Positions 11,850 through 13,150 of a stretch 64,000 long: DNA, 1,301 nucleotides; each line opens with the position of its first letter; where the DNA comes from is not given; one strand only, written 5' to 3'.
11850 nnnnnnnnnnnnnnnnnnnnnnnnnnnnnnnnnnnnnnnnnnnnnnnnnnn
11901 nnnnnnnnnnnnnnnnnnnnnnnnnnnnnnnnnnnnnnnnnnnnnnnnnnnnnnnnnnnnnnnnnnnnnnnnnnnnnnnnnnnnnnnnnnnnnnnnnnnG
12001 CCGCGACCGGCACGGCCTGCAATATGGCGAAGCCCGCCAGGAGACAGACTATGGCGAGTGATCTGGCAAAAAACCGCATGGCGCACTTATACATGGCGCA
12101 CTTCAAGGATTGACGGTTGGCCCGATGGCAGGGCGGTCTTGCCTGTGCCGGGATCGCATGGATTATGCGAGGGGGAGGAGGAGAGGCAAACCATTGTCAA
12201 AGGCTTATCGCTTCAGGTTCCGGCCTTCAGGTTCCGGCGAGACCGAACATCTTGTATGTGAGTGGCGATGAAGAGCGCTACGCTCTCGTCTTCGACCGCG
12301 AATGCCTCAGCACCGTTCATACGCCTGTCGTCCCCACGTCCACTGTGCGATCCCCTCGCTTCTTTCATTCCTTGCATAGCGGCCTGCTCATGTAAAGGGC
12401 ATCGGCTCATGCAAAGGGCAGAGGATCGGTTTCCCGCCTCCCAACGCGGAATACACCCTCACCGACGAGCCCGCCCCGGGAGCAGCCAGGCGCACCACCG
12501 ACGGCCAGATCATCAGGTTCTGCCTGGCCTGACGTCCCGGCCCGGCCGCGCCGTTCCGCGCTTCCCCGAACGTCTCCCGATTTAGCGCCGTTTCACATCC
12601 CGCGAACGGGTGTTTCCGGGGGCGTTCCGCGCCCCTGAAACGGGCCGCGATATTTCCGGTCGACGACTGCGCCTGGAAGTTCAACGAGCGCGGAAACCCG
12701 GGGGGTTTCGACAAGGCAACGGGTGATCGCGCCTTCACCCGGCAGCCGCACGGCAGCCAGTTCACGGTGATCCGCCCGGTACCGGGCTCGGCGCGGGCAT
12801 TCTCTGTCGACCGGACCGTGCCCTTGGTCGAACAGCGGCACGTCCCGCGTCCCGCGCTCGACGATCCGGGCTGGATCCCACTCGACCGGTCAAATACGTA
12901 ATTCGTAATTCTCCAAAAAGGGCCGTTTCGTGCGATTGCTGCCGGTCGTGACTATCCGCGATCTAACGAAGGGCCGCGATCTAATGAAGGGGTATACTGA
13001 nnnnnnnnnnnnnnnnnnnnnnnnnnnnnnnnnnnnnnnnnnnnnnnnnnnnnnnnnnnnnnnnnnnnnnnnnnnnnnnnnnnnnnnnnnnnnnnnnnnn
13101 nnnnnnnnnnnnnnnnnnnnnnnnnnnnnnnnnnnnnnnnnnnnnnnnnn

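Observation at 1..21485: Two tandem giant DUF11-repeat surface proteins, one a complete autotransporter with an Ig-like rather than beta-helical passenger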

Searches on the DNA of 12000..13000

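Call 53: search_rna_families(source=window, start=12000, end=13000, threshold=evalue, max_evalue=1)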
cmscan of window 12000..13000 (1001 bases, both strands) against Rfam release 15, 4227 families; matches with E-value up to 1: 0.
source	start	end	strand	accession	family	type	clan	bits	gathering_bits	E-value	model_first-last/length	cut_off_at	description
